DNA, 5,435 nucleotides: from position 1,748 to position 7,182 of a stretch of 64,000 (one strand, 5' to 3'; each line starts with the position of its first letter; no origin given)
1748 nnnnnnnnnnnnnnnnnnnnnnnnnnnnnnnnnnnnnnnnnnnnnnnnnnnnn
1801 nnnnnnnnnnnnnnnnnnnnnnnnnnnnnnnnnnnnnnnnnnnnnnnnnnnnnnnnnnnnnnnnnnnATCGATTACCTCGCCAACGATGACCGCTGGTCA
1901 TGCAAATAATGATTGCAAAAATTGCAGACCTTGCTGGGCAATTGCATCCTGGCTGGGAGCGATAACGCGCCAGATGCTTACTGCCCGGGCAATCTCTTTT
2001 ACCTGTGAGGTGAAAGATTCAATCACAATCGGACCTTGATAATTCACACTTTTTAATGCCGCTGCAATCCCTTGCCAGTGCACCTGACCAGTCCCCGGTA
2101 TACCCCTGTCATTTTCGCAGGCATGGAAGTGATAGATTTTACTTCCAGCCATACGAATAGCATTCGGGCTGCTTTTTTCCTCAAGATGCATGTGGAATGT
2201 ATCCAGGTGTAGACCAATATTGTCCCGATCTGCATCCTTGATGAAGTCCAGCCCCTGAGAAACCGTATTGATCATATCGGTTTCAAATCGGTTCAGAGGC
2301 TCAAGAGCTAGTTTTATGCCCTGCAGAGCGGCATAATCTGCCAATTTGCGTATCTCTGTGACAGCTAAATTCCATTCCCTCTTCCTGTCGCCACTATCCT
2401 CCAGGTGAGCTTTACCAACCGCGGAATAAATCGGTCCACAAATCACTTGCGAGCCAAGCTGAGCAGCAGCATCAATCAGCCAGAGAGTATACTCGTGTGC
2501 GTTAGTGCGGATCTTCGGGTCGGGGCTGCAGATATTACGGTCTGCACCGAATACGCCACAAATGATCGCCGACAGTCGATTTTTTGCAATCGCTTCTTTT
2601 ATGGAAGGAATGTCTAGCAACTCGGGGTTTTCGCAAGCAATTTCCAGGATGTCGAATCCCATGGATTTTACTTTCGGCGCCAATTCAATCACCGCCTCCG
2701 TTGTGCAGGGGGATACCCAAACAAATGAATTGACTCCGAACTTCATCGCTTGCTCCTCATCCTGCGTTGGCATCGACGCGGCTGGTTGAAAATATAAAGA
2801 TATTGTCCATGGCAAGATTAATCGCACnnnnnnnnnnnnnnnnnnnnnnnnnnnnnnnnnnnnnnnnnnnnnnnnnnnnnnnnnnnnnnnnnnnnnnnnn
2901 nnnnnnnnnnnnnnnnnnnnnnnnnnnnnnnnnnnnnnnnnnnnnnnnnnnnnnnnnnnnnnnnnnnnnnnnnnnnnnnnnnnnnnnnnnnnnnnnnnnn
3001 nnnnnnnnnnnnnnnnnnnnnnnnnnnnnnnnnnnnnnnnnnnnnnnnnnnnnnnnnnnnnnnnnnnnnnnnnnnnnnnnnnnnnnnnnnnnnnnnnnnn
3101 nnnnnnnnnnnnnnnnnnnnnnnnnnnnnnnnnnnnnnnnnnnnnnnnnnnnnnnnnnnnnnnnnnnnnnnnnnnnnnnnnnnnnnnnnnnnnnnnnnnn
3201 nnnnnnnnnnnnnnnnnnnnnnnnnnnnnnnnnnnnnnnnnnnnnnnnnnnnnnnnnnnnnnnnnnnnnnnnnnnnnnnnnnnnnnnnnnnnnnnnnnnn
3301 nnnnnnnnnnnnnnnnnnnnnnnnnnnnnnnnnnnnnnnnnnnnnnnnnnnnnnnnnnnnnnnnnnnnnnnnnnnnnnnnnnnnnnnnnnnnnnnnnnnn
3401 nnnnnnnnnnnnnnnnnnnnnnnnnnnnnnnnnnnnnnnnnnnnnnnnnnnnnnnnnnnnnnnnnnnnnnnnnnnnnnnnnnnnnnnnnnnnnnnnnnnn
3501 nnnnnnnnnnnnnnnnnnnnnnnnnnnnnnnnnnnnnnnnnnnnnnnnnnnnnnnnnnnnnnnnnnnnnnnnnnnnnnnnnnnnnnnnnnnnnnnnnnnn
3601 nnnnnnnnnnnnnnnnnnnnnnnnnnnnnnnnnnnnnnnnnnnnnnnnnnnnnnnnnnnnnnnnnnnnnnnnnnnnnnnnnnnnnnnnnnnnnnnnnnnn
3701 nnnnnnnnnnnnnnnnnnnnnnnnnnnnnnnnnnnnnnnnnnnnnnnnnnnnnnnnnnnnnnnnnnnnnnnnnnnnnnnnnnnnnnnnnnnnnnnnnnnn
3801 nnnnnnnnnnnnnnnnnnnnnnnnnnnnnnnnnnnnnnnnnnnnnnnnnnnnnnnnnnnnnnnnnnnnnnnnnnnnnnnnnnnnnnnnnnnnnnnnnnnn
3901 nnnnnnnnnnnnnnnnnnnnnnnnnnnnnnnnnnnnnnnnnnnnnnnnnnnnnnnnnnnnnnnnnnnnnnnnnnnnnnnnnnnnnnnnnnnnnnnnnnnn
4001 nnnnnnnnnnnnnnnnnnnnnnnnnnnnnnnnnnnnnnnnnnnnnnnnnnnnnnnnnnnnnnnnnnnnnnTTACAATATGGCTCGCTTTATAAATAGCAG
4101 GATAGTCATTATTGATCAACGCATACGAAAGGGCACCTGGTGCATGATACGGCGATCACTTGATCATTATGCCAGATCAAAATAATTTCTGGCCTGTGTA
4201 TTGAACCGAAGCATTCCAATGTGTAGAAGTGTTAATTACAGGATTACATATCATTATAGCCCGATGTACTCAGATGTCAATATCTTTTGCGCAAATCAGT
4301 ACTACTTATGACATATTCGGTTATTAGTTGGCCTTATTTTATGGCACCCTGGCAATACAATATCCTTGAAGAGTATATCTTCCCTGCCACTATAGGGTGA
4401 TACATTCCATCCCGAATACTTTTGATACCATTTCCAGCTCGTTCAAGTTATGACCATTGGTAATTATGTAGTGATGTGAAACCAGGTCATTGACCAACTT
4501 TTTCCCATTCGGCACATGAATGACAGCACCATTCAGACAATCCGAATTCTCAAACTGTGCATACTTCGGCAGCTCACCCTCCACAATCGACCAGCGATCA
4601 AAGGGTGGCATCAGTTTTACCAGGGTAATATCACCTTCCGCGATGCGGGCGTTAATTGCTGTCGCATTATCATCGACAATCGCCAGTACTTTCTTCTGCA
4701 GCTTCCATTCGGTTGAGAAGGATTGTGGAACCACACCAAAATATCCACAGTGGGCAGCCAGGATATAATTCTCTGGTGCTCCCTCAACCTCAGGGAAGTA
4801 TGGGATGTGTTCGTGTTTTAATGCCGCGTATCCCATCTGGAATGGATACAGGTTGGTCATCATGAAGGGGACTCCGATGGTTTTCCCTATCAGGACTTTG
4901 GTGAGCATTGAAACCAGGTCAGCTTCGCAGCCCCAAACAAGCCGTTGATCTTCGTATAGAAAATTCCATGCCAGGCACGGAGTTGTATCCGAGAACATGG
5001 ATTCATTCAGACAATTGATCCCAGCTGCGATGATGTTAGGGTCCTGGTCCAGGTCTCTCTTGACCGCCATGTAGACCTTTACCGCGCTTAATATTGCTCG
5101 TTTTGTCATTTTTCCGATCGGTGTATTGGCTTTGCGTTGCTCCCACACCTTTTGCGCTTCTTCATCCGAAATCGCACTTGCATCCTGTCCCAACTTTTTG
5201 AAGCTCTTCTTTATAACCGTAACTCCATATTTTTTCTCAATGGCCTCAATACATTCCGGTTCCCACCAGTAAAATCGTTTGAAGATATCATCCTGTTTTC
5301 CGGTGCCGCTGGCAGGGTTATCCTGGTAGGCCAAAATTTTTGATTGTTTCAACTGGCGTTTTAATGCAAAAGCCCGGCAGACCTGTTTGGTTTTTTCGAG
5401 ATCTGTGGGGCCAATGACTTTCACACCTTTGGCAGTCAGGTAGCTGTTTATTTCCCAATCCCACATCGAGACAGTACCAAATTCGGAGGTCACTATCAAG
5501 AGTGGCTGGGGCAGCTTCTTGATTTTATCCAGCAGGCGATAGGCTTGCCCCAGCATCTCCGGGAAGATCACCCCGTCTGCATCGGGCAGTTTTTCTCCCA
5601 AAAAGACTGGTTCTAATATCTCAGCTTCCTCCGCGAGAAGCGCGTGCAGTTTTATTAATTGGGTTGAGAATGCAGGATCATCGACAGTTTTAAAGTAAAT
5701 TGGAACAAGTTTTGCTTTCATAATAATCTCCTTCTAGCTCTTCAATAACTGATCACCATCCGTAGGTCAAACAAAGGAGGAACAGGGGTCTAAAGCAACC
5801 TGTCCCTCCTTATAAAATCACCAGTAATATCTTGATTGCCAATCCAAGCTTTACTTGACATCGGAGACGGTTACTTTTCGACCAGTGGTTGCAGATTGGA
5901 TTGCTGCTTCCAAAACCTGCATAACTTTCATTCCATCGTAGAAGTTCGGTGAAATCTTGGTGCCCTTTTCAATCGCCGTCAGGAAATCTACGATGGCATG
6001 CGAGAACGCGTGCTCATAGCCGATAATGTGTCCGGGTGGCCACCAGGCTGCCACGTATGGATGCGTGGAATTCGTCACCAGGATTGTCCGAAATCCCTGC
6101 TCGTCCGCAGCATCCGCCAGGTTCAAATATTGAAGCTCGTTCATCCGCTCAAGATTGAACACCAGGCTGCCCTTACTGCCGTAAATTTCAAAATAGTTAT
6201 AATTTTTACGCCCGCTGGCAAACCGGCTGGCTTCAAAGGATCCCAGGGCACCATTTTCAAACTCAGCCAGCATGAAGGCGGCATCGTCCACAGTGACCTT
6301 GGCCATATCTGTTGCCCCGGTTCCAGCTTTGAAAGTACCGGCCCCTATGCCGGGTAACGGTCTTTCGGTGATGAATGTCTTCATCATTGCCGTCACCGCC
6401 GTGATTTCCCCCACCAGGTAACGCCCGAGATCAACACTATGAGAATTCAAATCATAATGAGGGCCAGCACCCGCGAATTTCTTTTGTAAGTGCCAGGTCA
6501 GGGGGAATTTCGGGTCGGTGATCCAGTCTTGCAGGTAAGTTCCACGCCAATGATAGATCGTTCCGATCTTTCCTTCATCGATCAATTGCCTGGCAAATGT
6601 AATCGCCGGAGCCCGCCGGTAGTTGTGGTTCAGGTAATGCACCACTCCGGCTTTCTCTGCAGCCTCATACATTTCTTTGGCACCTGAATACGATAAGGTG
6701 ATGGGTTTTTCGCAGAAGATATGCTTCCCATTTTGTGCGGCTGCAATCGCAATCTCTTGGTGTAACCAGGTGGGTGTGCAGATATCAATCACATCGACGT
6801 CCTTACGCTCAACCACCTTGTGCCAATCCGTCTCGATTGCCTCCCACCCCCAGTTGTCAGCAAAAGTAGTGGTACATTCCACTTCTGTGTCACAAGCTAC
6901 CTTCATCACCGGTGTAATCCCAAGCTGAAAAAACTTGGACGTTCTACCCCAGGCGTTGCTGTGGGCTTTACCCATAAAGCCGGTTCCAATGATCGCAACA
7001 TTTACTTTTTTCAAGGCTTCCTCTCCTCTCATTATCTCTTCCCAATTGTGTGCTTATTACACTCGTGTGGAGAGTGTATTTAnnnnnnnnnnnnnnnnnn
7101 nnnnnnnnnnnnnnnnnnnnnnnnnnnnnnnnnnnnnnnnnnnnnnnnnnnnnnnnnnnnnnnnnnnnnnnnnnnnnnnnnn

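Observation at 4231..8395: A shared operator-like motif sits just downstream of three near-consensus promoters in the sugar island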

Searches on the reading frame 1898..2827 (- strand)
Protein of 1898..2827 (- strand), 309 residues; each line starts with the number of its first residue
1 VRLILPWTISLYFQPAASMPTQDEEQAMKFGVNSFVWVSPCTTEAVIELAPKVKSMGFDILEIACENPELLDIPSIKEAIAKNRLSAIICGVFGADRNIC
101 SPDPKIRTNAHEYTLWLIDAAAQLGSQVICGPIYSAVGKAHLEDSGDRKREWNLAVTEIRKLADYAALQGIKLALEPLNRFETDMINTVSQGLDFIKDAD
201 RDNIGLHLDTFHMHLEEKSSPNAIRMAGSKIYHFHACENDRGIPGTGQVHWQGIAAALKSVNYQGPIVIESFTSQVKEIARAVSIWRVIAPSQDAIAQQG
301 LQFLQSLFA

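Call 4: search_protein_families(library=pfam, proteins=[window:1898-2827:-])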
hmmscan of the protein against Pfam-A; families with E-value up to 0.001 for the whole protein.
window:1898-2827:- (309 aa): 1 family
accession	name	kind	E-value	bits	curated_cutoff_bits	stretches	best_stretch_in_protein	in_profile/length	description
PF01261.30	AP_endonuc_2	-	6.1e-41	141.2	31.1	1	52-306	3-248/249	Xylose isomerase-like TIM barrel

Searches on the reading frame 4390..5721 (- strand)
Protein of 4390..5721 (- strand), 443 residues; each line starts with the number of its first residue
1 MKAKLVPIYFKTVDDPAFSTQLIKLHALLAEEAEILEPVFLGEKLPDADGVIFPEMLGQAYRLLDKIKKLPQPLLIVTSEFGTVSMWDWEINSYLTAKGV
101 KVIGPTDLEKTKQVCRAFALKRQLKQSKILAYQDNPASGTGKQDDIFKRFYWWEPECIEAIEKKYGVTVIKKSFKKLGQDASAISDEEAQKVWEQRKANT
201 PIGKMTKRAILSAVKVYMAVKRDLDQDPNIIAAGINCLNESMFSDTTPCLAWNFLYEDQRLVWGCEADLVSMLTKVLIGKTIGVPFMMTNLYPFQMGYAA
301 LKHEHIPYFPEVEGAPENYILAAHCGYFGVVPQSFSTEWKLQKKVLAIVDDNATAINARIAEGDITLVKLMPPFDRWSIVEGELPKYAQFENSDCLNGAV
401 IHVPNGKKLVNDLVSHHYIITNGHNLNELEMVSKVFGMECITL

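Call 4: search_protein_families(library=pfam, proteins=[window:4390-5721:-])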
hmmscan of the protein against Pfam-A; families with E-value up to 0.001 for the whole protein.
window:4390-5721:- (443 aa): 0 families

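Call 39: search_protein_families(library=ncbifam, proteins=[window:4390-5721:-], max_evalue=0.00001)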
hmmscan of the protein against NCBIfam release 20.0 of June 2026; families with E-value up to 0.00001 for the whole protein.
window:4390-5721:- (443 aa): 0 families

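Call 58: search_protein_families(library=pfam, proteins=[window:4390-5721:-], max_evalue=1)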
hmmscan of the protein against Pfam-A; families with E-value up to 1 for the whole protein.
window:4390-5721:- (443 aa): 0 families

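Call 59: search_solved_structures(query=window:4390-5721:-, max_evalue=0.1)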
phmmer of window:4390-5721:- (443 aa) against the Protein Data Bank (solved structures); distinct sequences matched with E-value up to 0.1: 0.

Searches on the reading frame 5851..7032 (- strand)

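Call 4: search_protein_families(library=pfam, proteins=[window:5851-7032:-])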
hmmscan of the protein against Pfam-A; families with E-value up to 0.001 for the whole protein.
window:5851-7032:- (393 aa): 4 families
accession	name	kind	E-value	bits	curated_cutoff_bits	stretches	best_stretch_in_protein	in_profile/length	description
PF22725.1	GFO_IDH_MocA_C3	-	2.5e-31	108.7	27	1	147-291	4-124/124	GFO/IDH/MocA C-terminal domain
PF01408.29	GFO_IDH_MocA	-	2.2e-26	93.3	24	1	10-135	1-119/120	Oxidoreductase family, NAD-binding Rossmann fold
PF02894.22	GFO_IDH_MocA_C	-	9.4e-23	81.6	22.9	1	148-389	1-218/218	Oxidoreductase family, C-terminal alpha/beta domain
PF22685.1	Gal80p_C-like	-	0.00047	20.8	29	0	142-291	1-149/152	Gal80p, C-terminal domain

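Call 39: search_protein_families(library=ncbifam, proteins=[window:5851-7032:-], max_evalue=0.00001)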
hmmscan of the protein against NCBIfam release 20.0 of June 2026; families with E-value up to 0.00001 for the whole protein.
window:5851-7032:- (393 aa): 9 families
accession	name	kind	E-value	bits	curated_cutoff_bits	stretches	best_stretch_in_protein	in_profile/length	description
NF052479.1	LevoglcsnDh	equivalog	1.7e-121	405.6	650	1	8-388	2-385/386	levoglucosan dehydrogenase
TIGR04380.1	myo_inos_iolG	equivalog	3.2e-40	138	355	1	9-307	1-267/330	inositol 2-dehydrogenase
NF040723.1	UDP-GlcNAcDh_Arch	equivalog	2.7e-23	83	450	1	11-161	2-143/302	UDP-N-acetylglucosamine 3-dehydrogenase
NF041392.1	XylDh_Gfo6_Halo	equivalog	1.2e-22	80.2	350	1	65-218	68-224/350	D-xylose 1-dehydrogenase Gfo6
NF008607.0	PRK11579.1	subfamily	9.4e-17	61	330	1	37-217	24-199/346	oxidoreductase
NF052679.1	InsChiInosDhIolG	equivalog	1.6e-11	43.9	540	1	10-130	3-118/343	bifunctional inositol 2-dehydrogenase/D-chiro-inositol 1-dehydrogenase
NF058561.1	BT_2158_fam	equivalog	6.4e-10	38.2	750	1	9-161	35-179/487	glycoside 3-dehydrogenase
NF058563.1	BT_2159_fam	equivalog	1.4e-09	37.5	650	1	10-161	1-145/350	disaccharide 3-dehydrogenase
NF007574.0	PRK10206.1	equivalog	3.9e-09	36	352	1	67-160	54-147/345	oxidoreductase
